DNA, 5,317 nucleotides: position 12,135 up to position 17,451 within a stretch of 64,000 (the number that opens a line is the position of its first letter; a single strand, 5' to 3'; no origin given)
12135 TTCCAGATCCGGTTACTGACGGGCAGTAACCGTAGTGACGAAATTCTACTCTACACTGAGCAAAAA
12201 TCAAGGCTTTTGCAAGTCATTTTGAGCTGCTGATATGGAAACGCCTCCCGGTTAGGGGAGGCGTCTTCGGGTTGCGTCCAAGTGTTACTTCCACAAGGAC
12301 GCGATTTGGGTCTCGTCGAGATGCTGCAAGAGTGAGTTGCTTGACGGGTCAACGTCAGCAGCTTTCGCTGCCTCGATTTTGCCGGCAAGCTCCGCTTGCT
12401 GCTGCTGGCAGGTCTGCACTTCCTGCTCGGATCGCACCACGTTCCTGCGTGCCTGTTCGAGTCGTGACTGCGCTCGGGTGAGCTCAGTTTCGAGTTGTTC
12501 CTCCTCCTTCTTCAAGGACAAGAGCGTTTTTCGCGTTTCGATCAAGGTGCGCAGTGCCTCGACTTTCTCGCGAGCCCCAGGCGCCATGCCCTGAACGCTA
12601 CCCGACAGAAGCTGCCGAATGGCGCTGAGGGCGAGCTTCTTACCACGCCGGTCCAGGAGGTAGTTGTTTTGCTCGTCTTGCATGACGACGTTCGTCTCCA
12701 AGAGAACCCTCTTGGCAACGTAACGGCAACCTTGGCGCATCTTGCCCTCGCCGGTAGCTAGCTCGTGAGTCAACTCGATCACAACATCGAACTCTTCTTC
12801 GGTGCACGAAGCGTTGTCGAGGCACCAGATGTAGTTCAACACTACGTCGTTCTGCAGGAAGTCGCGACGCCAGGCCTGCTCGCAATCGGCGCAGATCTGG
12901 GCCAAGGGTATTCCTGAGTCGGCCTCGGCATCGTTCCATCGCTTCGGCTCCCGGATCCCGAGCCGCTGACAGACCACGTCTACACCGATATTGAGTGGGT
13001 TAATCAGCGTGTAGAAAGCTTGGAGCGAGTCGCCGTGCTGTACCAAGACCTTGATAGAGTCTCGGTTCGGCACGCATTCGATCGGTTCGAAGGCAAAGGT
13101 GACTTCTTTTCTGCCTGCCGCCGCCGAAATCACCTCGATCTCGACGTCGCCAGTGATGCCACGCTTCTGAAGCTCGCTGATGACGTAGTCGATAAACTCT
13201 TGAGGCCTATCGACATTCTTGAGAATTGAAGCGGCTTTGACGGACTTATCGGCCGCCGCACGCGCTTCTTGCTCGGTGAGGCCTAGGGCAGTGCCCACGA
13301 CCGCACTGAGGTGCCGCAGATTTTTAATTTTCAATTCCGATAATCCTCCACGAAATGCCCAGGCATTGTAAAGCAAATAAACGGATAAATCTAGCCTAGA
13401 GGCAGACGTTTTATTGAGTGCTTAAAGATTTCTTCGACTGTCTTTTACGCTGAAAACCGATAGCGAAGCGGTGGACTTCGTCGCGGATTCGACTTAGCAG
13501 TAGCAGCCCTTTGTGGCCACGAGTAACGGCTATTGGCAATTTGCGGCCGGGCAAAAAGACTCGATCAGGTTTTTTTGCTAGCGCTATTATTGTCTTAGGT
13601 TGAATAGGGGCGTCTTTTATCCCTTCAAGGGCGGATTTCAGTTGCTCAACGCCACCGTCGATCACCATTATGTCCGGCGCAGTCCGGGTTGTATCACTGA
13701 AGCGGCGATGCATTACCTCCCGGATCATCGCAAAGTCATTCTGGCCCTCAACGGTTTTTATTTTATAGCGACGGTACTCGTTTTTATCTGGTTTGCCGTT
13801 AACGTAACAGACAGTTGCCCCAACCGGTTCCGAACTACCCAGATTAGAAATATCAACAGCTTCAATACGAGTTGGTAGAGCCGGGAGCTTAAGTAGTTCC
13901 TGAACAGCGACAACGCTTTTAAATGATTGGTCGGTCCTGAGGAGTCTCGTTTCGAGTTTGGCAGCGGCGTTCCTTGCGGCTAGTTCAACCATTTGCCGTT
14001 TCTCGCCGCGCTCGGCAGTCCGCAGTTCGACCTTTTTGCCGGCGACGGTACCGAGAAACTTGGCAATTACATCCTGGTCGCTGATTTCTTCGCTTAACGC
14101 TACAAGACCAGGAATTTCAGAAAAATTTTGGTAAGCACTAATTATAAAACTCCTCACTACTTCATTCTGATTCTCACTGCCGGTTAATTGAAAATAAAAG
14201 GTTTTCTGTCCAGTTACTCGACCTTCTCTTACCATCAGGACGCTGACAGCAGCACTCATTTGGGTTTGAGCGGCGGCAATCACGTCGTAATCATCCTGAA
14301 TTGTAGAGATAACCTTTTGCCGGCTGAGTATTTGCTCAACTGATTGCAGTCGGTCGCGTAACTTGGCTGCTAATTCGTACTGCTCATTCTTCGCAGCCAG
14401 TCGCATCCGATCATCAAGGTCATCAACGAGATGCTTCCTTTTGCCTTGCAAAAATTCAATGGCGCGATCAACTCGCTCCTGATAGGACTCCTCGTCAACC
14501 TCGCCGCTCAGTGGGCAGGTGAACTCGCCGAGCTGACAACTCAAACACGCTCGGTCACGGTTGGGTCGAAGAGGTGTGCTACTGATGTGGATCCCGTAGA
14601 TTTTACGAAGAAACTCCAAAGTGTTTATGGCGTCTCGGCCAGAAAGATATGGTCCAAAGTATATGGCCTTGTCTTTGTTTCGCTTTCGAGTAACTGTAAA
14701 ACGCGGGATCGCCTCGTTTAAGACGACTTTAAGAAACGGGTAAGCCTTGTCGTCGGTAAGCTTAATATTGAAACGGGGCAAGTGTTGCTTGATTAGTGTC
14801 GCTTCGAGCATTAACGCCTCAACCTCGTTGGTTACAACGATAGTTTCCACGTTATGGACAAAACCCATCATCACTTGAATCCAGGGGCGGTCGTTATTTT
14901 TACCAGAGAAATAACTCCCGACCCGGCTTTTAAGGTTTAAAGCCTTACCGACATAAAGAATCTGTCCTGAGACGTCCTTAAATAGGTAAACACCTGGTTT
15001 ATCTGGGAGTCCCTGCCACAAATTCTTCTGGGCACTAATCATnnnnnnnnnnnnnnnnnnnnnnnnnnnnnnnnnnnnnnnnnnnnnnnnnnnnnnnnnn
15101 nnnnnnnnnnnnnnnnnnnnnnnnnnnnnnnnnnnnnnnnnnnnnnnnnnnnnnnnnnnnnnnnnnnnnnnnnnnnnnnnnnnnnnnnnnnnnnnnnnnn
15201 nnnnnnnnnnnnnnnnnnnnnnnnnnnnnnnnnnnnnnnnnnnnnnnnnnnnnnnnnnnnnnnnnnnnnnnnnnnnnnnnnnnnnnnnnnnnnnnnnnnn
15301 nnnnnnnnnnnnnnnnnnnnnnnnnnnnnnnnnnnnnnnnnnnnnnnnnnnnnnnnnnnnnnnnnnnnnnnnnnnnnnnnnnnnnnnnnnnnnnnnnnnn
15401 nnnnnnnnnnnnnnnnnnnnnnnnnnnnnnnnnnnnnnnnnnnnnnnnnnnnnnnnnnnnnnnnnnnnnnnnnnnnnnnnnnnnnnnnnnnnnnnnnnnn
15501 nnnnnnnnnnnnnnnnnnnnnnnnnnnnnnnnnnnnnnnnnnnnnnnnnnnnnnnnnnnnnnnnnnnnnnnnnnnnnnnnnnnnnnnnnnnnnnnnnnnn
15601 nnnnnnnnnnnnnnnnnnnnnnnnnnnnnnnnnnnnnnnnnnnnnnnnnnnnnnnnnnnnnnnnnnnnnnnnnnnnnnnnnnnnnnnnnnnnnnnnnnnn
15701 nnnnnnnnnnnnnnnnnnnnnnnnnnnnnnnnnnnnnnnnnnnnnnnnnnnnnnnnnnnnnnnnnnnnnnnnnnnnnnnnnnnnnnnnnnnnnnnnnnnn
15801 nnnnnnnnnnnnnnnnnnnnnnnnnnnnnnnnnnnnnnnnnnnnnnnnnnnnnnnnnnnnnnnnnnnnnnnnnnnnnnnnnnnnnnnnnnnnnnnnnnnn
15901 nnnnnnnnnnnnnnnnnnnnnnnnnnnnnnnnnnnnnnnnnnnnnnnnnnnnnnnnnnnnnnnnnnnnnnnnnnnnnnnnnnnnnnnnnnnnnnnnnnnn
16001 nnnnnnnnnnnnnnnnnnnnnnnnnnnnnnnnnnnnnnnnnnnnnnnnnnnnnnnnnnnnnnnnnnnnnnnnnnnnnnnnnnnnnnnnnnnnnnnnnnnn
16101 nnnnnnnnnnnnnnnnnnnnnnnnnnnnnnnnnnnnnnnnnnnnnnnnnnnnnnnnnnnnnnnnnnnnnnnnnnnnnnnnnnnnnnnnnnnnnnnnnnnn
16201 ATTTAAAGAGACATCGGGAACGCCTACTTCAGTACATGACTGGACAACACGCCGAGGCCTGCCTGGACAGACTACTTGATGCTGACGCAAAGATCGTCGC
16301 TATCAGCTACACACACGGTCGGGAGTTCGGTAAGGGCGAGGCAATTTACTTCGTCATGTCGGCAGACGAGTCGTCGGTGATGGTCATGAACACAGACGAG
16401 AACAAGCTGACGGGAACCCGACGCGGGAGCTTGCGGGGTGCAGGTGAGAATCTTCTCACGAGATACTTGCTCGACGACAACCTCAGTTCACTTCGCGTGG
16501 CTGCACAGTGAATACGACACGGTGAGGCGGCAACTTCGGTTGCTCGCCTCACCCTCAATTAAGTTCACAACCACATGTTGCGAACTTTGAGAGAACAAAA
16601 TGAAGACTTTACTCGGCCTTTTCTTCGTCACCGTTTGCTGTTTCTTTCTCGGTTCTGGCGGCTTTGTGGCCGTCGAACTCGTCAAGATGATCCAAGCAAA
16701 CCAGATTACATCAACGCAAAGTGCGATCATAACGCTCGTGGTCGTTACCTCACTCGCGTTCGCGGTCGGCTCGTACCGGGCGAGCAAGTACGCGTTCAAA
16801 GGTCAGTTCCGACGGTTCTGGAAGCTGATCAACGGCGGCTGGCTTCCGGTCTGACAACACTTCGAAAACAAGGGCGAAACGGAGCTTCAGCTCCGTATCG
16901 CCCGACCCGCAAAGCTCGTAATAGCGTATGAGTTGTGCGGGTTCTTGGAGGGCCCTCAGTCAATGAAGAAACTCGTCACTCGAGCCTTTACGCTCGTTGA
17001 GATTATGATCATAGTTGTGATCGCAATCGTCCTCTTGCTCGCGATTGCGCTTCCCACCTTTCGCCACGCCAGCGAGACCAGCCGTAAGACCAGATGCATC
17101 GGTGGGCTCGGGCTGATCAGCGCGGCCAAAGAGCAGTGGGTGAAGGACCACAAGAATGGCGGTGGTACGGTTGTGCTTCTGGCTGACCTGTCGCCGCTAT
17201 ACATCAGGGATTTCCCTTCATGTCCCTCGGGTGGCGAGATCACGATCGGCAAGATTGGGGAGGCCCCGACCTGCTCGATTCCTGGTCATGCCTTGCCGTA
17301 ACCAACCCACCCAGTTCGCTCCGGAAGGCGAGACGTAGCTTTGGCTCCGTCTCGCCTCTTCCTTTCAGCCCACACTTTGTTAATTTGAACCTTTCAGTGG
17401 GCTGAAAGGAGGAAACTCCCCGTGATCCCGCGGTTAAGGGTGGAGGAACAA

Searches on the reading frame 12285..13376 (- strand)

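Call 9: search_protein_families(library=pfam, proteins=[window:12285-13376:-], max_evalue=0.01)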
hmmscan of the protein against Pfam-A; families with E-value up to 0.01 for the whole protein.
window:12285-13376:- (363 aa): 0 families

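Call 27: search_protein_families(library=phrogs, proteins=[window:12285-13376:-], max_evalue=0.1)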
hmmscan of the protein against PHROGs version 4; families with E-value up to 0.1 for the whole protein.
window:12285-13376:- (363 aa): 4 families
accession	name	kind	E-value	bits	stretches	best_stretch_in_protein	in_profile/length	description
phrog_15646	-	unknown function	0.018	15.5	1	278-338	24-86/293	-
phrog_5105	-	unknown function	0.051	14.6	1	287-341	77-133/159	-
phrog_17725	-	unknown function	0.053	13.4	1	287-354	159-226/317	-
phrog_19455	-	unknown function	0.097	13.9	1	35-71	5-41/138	-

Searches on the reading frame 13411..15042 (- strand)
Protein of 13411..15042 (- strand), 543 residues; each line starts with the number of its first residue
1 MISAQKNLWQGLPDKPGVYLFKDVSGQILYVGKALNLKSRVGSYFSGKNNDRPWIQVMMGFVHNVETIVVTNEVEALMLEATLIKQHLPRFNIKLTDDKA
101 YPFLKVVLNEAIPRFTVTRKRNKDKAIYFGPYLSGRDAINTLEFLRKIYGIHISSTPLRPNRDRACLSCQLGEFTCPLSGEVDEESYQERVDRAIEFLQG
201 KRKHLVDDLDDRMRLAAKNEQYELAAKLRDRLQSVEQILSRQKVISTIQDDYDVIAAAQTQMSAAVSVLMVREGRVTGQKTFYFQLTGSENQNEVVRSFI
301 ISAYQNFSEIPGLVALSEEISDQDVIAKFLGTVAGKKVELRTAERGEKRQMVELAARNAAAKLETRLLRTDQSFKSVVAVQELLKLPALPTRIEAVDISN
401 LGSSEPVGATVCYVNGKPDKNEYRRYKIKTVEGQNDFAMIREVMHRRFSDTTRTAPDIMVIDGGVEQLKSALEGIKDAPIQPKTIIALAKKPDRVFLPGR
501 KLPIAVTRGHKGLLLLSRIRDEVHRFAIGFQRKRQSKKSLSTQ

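Call 9: search_protein_families(library=pfam, proteins=[window:13411-15042:-], max_evalue=0.01)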
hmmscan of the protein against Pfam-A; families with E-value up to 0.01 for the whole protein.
window:13411-15042:- (543 aa): 5 families
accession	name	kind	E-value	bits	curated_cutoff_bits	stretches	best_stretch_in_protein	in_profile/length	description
PF08459.17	UvrC_RNaseH_dom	-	1.4e-44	152.2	22.3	1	381-528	1-159/159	UvrC RNAse H endonuclease domain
PF22920.2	UvrC_RNaseH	-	7.3e-31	106.9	24.3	1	251-365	1-115/116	UvrC Ribonuclease H-like domain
PF02151.25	UVR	-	2e-07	30.9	21.5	1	206-237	4-35/36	UvrB/uvrC motif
PF01541.30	GIY-YIG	-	5.4e-07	30.3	22.6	1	16-89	2-74/78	GIY-YIG catalytic domain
PF22633.2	F5_F8_type_C_2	-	0.00098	20.1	27.8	0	42-83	9-43/91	NedA-like, galactose-binding domain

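Call 45: find_related_loci(query=window:13411-15039:-, collection=metagenome_contigs, flank=10000)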
Query window:13411-15039:- (542 aa) in metagenome_contigs; peptide patterns used: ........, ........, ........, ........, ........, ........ (x = any residue, [..] = any of these).
162 stretches matched a pattern; 94 encode a relative of the query (tblastn E <= 1e-3); the best 80 are kept; 80 distinct loci.
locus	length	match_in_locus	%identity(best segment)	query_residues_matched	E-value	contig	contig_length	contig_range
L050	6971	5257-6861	72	7-541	0e+0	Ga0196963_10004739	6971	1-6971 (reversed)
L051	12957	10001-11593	65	8-539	0e+0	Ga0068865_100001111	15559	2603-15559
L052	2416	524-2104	59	11-539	0e+0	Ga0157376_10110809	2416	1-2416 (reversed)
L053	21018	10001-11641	56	11-541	0e+0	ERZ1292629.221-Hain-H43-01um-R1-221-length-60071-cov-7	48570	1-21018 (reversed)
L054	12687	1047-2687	56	11-541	0e+0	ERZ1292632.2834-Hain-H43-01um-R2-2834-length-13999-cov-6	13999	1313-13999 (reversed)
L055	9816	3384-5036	52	8-539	0e+0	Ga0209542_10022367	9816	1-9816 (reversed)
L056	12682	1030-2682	52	8-539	0e+0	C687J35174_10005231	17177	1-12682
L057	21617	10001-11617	55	9-539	0e+0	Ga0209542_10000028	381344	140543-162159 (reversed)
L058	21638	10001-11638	38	5-542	5e-115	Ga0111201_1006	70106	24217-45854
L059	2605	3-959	56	223-540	3e-115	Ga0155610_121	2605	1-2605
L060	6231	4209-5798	38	11-537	3e-109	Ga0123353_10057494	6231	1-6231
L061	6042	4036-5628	38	11-537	2e-108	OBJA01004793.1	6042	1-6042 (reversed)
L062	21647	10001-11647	36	9-542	1e-107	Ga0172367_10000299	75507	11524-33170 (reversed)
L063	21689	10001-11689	38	3-541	1e-107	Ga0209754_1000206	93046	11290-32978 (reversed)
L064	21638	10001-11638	37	11-541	1e-106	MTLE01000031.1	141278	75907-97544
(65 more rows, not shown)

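Call 99: find_encoding_contigs(protein=window:13411-15042:-, flank=10000, max_places=10)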
Protein window:13411-15042:- (543 aa): 3 contigs read that carry it; 1 place shown.
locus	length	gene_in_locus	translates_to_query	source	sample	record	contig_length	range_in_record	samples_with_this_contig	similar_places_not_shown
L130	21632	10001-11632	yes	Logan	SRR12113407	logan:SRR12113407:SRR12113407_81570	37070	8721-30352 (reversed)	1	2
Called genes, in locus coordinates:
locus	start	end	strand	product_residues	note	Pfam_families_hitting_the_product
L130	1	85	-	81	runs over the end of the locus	-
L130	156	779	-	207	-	PF01553:Acyltransferase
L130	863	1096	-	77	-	-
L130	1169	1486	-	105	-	-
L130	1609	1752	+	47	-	-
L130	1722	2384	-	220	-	-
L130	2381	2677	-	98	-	-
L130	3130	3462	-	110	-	-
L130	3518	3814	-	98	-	-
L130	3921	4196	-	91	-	-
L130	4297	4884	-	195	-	-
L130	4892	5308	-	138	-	-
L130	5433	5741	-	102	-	-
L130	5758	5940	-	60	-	-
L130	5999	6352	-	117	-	-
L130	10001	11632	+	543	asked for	PF01541:GIY-YIG (weak), PF27096:UvrC_M, PF02151:UVR, PF22920:UvrC_RNaseH, PF08459:UvrC_RNaseH_dom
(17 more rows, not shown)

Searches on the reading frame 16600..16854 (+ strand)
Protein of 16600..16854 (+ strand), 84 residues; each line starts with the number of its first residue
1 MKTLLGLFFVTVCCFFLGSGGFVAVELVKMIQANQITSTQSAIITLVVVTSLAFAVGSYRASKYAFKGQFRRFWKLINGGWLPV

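Call 27: search_protein_families(library=phrogs, proteins=[window:16600-16854:+], max_evalue=0.1)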
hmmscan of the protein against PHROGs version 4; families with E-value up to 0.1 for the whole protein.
window:16600-16854:+ (84 aa): 1 family
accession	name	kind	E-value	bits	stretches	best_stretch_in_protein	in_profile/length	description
phrog_7883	-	unknown function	0.096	13.8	0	39-71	43-75/78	-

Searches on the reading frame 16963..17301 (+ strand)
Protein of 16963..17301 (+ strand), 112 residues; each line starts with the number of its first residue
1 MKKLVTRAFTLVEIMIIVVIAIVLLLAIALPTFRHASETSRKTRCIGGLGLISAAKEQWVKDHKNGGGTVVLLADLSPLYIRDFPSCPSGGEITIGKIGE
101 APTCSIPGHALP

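Call 27: search_protein_families(library=phrogs, proteins=[window:16963-17301:+], max_evalue=0.1)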
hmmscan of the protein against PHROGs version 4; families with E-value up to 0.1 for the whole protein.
window:16963-17301:+ (112 aa): 5 families
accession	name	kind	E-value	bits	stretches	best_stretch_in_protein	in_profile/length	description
phrog_11263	-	unknown function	1e-06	29.5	1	7-34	2-28/72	-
phrog_27437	-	unknown function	3.5e-06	28.3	1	6-61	7-58/140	-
phrog_11596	-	unknown function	0.00026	21.8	1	6-39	5-37/187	-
phrog_3433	-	moron, auxiliary metabolic gene and host takeover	0.00097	20.3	1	7-60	20-70/127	pilin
phrog_13280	-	unknown function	0.066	14.1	0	7-40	4-36/67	-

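Call 89: search_protein_families(library=ncbifam, proteins=[window:16963-17301:+], max_evalue=0.1)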
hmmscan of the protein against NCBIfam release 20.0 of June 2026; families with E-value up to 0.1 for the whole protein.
window:16963-17301:+ (112 aa): 10 families
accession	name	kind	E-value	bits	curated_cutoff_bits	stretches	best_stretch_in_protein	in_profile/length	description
NF040999.1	pilin_ComGC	equivalog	9.6e-05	22.5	75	1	7-45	2-39/84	competence type IV pilus major pilin ComGC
NF041775.1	typeIV_PilA_Myxo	equivalog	0.00019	21.4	400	1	6-46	10-49/214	type IV pilin protein PilA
TIGR01710.1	typeII_sec_gspG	equivalog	0.00048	20.2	88.85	1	7-59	1-52/134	type II secretion system major pseudopilin GspG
NF007862.0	PRK10574.1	equivalog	0.0021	18.2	138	1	7-34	5-31/145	prepilin peptidase-dependent pilin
TIGR01708.2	typeII_sec_gspH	equivalog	0.0023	17.9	80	1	7-40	2-34/169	type II secretion system minor pseudopilin GspH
NF041302.1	HMG_CoAsyn_Halo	equivalog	0.0024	16.9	800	1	32-86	107-160/443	hydroxymethylglutaryl-CoA synthase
TIGR02596.1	TIGR02596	subfamily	0.0056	16.8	70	1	9-41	1-32/196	Verru_Chthon cassette protein D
NF007848.0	PRK10557.1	equivalog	0.0084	15.4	120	1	4-42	8-48/192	prepilin peptidase-dependent protein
NF040982.1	ComGD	equivalog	0.0099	16.3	70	1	7-34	2-29/139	competence type IV pilus minor pilin ComGD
NF006453.0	PRK08808.1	equivalog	0.031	13.3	295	1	6-47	6-46/211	type II secretion system protein J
